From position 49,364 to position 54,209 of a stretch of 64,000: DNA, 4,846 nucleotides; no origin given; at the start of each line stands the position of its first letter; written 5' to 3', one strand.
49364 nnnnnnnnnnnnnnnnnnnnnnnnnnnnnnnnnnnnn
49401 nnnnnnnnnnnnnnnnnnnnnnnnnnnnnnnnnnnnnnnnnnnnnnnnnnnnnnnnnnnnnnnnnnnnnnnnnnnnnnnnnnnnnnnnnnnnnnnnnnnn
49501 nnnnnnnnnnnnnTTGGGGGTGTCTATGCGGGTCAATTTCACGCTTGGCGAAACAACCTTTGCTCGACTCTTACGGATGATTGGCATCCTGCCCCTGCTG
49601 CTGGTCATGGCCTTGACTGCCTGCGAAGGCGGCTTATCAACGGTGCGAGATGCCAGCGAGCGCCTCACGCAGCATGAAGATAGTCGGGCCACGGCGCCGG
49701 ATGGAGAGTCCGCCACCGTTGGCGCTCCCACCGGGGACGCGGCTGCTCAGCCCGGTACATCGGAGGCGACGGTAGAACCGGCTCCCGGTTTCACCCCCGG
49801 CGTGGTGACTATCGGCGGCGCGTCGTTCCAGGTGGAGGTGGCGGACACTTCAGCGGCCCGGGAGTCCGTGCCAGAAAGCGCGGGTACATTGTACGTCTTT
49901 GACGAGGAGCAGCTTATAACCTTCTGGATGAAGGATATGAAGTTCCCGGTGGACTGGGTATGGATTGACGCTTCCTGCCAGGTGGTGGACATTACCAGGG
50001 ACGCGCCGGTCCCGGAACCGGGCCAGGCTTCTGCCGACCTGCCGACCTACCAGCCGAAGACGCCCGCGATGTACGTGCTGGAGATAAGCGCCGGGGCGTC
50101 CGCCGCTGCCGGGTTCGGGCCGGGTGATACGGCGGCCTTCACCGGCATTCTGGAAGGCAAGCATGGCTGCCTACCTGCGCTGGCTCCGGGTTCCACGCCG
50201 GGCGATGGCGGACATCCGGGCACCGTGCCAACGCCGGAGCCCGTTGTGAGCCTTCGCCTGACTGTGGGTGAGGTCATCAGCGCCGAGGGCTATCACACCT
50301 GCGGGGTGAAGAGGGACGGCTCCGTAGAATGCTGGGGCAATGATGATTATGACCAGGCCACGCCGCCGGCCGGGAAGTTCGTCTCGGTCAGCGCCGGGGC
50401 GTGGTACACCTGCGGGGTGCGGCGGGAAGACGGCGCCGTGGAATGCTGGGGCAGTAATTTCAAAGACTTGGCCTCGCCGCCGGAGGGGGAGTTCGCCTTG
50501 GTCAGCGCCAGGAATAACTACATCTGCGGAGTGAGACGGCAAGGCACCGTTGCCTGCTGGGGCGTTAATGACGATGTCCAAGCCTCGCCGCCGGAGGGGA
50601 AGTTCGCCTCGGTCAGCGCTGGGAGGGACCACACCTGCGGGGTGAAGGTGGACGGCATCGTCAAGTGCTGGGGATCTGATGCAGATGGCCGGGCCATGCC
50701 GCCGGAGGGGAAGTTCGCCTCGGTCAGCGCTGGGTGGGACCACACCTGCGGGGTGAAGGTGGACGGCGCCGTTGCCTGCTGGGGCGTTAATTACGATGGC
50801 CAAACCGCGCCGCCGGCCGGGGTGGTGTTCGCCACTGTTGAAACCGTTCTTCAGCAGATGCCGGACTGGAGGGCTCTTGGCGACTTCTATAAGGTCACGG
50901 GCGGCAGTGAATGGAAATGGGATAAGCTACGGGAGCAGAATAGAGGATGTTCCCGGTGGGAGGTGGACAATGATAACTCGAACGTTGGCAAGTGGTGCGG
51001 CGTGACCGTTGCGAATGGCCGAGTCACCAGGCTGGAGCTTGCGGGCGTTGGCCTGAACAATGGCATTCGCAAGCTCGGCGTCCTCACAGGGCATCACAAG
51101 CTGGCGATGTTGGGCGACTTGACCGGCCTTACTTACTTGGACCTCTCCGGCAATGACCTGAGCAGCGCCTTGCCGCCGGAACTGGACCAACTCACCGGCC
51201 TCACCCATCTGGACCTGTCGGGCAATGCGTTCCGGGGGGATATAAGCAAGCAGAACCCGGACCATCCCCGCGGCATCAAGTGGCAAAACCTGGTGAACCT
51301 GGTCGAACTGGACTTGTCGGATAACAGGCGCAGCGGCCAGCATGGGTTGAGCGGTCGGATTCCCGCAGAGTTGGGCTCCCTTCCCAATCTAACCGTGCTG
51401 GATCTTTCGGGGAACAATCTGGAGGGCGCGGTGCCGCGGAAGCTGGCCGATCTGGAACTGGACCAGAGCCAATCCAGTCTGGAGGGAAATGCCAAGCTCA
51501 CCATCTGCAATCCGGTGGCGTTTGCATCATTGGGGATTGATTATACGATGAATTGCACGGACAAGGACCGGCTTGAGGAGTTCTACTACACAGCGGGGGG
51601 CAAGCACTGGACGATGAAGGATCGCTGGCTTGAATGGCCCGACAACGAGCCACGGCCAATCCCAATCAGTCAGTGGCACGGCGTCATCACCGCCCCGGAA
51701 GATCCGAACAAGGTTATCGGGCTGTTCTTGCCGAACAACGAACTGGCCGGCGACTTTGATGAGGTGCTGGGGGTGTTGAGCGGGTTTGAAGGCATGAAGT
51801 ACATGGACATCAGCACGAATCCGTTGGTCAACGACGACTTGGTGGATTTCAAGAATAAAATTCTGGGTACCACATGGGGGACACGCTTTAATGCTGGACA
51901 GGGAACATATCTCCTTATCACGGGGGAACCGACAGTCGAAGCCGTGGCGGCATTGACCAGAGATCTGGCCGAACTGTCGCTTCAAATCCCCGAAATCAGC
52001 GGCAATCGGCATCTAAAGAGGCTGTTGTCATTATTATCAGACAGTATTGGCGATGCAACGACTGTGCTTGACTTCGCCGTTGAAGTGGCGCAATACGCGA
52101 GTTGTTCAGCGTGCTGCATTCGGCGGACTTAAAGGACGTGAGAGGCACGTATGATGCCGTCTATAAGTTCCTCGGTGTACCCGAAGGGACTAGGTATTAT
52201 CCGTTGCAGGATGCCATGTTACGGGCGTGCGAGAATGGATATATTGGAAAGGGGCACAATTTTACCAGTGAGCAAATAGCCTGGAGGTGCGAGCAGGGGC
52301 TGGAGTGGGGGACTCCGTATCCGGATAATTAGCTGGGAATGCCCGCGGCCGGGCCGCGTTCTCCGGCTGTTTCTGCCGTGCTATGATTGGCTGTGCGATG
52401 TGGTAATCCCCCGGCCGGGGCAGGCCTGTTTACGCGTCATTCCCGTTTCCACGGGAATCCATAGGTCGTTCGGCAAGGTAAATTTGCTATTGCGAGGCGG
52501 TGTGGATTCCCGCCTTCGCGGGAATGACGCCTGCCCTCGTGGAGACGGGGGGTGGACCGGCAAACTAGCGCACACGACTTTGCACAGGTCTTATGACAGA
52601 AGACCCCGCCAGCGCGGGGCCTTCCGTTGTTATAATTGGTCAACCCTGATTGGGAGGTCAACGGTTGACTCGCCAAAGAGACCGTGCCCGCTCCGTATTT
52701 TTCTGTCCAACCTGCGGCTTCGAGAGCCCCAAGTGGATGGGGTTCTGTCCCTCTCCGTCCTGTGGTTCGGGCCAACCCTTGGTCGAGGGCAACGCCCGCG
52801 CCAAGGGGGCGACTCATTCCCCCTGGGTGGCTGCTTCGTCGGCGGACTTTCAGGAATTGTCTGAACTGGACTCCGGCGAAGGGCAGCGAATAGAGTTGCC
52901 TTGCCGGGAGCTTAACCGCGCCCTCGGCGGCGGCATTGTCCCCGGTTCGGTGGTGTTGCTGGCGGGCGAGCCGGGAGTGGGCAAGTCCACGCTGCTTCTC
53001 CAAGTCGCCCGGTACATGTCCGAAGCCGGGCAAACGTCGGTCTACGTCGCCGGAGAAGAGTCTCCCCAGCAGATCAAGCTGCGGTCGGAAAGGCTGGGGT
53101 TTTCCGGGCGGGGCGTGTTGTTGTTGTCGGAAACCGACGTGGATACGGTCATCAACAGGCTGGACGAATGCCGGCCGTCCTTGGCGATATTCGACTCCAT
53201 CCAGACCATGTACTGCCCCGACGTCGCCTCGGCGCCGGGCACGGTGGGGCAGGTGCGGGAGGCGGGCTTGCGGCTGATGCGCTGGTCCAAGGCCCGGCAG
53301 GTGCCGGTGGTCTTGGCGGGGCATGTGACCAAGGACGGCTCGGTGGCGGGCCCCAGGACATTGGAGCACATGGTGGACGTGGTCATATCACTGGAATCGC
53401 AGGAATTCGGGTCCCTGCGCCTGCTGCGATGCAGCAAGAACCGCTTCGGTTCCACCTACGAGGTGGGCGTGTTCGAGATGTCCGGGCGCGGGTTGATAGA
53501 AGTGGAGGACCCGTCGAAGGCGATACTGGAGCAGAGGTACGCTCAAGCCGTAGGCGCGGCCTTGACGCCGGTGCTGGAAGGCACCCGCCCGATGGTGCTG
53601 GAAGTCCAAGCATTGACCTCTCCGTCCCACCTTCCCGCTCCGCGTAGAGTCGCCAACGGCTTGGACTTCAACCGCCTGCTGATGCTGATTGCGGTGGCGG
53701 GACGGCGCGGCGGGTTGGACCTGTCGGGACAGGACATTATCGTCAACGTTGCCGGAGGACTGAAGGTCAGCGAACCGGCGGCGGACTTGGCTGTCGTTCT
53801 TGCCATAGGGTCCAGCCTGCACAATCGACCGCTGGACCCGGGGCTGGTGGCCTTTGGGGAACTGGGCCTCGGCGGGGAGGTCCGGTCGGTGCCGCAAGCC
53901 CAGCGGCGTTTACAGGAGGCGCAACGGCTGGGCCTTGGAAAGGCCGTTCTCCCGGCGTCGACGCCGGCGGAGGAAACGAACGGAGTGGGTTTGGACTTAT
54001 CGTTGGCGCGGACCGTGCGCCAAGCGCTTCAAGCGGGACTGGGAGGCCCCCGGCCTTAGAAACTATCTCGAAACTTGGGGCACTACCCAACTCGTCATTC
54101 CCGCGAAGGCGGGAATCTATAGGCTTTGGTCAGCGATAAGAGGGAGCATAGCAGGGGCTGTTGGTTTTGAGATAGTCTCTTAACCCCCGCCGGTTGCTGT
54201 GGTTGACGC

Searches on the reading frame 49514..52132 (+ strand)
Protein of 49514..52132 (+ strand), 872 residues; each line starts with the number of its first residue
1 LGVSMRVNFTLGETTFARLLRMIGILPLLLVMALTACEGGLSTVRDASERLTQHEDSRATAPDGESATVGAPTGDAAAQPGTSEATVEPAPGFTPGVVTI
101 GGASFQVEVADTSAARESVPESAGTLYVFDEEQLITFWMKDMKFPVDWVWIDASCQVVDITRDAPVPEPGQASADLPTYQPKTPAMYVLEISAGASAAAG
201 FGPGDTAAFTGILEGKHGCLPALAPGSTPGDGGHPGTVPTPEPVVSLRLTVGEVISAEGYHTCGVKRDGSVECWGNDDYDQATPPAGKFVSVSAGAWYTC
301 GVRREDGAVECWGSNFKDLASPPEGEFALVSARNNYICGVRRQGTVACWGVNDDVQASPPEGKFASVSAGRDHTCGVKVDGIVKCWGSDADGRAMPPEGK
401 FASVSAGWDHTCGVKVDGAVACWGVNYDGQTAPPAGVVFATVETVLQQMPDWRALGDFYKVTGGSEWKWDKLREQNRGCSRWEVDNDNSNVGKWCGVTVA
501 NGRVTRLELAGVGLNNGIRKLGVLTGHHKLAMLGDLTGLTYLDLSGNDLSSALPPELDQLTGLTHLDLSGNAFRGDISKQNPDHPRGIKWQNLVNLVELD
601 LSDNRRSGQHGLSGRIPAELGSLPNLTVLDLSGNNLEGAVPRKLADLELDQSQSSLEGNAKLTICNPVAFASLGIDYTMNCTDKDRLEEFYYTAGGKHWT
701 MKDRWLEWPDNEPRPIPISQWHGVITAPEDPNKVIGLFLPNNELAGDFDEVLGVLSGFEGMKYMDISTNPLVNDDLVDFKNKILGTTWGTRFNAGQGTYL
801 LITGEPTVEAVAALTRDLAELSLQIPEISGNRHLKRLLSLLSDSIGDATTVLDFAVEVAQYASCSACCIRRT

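Call 10: search_protein_families(library=pfam, proteins=[window:49514-52132:+], max_evalue=0.01)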
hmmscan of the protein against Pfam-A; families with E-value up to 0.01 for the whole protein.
window:49514-52132:+ (872 aa): 9 families
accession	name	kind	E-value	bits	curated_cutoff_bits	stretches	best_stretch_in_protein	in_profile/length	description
PF13540.12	RCC1_2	-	6.7e-27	93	22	4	402-430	2-30/30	Regulator of chromosome condensation (RCC1) repeat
PF02643.20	DUF192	-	4.9e-16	59.1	27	1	115-206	18-93/96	Uncharacterized ACR, COG1430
PF25390.1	WD40_RLD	-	1.1e-14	54.9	150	2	233-392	14-225/363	RCC1-like domain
PF00560.39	LRR_1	-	2e-11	42.1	20.6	0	539-560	2-23/23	Leucine Rich Repeat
PF12799.13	LRR_4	-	5.7e-11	42.7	27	2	538-577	2-39/44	Leucine Rich repeats (2 copies)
PF13855.12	LRR_8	-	8.1e-11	42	27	1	534-572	22-60/61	Leucine rich repeat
PF13516.12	LRR_6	-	1.8e-05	24.9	23.4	0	624-637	3-16/24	Leucine Rich repeat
PF23598.1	LRR_14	-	0.00012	21.4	40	0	525-572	35-81/353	Leucine-rich repeat region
PF25013.1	LRR_Zer-1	-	0.00014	22.4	27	0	592-655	52-118/137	Zer-1-like, Leucine-rich repeats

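Call 43: search_protein_families(library=ncbifam, proteins=[window:49514-52132:+], max_evalue=0.01)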
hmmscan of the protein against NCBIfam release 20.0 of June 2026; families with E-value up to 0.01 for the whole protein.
window:49514-52132:+ (872 aa): 3 families
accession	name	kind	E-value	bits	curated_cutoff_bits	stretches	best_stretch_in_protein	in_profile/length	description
NF041400.1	XopAE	equivalog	5.6e-05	22.2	600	1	492-647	66-207/478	type III secretion system effector XopAE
NF041381.1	XopAC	subfamily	5.6e-05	22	450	1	540-645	69-157/451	XopAC/AvrAC family type III secretion system effector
NF002996.0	PRK03760.1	equivalog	0.001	19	146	1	139-210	56-117/121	hypothetical protein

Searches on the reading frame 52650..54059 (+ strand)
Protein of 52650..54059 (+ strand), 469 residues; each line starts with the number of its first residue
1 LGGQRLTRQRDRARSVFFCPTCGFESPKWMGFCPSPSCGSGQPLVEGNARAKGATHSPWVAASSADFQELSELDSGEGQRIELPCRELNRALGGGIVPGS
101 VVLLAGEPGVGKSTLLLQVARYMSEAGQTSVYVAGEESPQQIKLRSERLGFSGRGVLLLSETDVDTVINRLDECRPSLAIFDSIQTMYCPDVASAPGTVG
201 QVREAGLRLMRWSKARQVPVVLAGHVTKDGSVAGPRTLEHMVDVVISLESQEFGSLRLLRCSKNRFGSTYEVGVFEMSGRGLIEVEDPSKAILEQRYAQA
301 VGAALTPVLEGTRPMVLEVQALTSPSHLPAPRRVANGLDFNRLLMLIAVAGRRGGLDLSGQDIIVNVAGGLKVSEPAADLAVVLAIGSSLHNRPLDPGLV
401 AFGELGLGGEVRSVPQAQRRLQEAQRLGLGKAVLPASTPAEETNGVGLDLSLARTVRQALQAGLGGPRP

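Call 10: search_protein_families(library=pfam, proteins=[window:52650-54059:+], max_evalue=0.01)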
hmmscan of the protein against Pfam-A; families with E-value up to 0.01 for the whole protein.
window:52650-54059:+ (469 aa): 17 families
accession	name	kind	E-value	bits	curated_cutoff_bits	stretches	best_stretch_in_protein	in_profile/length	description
PF13481.12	AAA_25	-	1.9e-14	54.2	27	1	85-230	19-194/195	AAA domain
PF06745.19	ATPase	-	7.6e-12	45.5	26.6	1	87-151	7-72/231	KaiC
PF13541.12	ChlI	-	4e-07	30.4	27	1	354-436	36-119/121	Subunit ChlI of Mg-chelatase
PF13191.12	AAA_16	-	1.4e-05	26.1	32.6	1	96-133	24-58/167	AAA ATPase domain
PF20720.3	nSTAND3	-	0.00022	21.4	27.2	1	101-141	19-56/155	Novel STAND NTPase 3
PF25199.1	nSTAND_NTPase5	-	0.00029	21.1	34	1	99-160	41-102/145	Novel STAND NTPase 5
PF03796.21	DnaB_C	-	0.00035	20.5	27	1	87-144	8-65/255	DnaB-like helicase C terminal domain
PF13401.12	AAA_22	-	0.00059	20.6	27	1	100-224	6-122/130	AAA domain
PF00004.35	AAA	-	0.00093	20.1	21.2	1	102-225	1-109/131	ATPase family associated with various cellular activities (AAA)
PF00005.33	ABC_tran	-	0.0014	19.7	25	1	96-154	8-66/137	ABC transporter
PF18073.7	Zn_ribbon_LapB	-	0.0015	18.6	25.7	1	19-35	3-19/28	Rubredoxin metal binding domain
PF03266.21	NTPase_1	-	0.0018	18.6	23.9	1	102-137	2-34/168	NTPase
PF07728.20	AAA_5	-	0.0019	18.6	22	1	102-137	2-35/139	AAA domain (dynein-related subfamily)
PF09848.15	SLFN-g3_helicase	-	0.002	17.9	24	1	100-172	2-74/354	Schlafen group 3, DNA/RNA helicase domain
PF23442.1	DUF7125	-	0.0042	16.7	29.1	0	88-117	11-39/207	Family of unknown function (DUF7125)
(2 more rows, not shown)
